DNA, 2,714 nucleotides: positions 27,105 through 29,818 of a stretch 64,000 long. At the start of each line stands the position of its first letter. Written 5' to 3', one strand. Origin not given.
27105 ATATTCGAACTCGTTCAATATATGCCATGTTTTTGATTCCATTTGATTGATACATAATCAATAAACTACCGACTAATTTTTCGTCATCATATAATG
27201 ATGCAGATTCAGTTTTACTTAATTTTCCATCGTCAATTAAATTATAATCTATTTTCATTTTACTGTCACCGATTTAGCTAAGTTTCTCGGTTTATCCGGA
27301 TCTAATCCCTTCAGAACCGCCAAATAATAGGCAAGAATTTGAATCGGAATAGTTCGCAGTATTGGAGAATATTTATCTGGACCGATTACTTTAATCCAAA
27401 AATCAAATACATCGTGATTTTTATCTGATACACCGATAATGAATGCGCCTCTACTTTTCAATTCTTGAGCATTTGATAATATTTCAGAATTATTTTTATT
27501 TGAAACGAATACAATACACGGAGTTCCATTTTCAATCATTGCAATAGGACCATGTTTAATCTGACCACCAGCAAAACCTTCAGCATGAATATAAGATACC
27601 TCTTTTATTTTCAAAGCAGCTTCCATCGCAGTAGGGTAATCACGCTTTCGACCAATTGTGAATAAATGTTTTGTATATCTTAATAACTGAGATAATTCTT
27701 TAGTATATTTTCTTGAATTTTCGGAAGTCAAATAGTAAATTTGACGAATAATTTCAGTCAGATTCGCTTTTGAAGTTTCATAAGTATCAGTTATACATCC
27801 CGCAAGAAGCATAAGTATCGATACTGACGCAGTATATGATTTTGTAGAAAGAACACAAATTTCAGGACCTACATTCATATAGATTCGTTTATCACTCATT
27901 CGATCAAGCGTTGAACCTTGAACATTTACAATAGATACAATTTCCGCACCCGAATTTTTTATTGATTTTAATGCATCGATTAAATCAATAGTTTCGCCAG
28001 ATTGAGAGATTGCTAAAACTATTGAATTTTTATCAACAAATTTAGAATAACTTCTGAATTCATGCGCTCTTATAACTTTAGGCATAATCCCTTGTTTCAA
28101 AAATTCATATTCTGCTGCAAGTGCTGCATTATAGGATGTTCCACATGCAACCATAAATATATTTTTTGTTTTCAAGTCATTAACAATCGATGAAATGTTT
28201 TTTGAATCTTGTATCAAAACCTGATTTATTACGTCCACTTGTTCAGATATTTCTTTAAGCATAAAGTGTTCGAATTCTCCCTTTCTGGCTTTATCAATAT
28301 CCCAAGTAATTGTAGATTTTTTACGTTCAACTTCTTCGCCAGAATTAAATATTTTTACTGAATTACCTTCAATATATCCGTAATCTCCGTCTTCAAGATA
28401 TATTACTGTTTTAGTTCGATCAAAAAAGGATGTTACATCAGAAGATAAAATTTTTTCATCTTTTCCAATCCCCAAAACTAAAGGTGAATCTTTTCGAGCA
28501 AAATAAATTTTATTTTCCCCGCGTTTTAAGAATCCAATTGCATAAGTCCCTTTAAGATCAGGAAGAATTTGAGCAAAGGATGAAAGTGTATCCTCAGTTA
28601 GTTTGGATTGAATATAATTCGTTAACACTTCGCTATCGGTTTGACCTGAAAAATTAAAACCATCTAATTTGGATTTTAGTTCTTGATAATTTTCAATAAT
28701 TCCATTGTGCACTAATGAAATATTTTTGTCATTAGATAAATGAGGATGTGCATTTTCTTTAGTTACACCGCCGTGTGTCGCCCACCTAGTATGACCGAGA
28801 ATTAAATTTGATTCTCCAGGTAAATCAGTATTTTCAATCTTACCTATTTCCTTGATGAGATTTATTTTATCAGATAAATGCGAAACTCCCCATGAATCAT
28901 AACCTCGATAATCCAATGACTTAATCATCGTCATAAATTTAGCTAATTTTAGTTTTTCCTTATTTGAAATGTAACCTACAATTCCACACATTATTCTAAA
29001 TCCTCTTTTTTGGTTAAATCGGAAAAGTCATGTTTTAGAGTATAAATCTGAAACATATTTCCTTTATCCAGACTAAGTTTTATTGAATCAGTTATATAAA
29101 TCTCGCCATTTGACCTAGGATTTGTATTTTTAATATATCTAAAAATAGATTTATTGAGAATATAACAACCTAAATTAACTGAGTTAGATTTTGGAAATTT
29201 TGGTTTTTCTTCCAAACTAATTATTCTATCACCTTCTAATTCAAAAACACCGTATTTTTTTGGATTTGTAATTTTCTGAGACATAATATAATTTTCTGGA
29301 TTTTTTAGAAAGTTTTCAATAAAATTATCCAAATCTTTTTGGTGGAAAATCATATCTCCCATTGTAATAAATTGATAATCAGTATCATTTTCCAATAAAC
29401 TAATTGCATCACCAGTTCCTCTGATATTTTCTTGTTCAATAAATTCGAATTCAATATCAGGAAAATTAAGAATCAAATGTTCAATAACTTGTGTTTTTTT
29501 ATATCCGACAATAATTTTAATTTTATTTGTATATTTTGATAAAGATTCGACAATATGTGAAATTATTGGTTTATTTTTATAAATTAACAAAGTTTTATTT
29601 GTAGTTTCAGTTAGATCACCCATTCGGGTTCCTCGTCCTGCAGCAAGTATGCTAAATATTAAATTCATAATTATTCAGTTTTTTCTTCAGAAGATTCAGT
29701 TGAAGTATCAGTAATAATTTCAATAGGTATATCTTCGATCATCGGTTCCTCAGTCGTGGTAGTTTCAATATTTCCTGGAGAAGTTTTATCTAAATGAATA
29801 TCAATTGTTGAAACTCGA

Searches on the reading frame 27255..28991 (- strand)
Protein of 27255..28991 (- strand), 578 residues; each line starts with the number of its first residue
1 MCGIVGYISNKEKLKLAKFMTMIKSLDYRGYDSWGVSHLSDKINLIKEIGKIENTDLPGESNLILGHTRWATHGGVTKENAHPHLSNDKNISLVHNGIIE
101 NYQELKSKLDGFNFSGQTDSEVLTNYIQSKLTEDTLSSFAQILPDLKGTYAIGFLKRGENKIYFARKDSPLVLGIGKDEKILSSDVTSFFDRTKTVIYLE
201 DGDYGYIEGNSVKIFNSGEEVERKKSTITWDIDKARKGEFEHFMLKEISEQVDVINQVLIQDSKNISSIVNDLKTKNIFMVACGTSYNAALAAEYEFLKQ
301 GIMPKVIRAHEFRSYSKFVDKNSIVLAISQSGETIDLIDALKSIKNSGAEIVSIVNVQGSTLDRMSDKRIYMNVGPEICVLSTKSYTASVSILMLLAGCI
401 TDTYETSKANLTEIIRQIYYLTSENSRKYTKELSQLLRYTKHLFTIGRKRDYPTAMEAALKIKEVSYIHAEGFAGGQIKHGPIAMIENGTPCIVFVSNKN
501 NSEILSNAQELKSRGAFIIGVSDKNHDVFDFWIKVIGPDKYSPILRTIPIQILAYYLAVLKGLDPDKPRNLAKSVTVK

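Call 45: search_protein_families(library=pfam, proteins=[window:27255-28991:-], max_evalue=0.001)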
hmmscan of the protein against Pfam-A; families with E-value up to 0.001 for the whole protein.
window:27255-28991:- (578 aa): 4 families
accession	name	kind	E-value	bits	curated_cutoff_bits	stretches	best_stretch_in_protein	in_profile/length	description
PF01380.27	SIS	-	3.5e-44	150.2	25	2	274-397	4-129/131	SIS domain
PF13522.11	GATase_6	-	3.5e-17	63.1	27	1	61-177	10-122/130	Glutamine amidotransferase domain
PF13537.11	GATase_7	-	4.2e-12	46.6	25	1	77-188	9-120/123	Glutamine amidotransferase domain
PF13230.11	GATase_4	-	9.4e-07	28.5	23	1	60-135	70-145/272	Glutamine amidotransferases class-II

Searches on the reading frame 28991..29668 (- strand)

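Call 45: search_protein_families(library=pfam, proteins=[window:28991-29668:-], max_evalue=0.001)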
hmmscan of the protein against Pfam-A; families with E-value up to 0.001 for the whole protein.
window:28991-29668:- (225 aa): 3 families
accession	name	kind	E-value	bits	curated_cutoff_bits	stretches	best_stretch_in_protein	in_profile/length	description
PF00483.29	NTP_transferase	-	4.4e-30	105.5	21.2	1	7-218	4-229/245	Nucleotidyl transferase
PF12804.13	NTP_transf_3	-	6.3e-12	46.4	27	1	7-129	3-120/160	MobA-like NTP transferase domain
PF01128.25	IspD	-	0.00016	22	27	1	7-68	5-65/221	2-C-methyl-D-erythritol 4-phosphate cytidylyltransferase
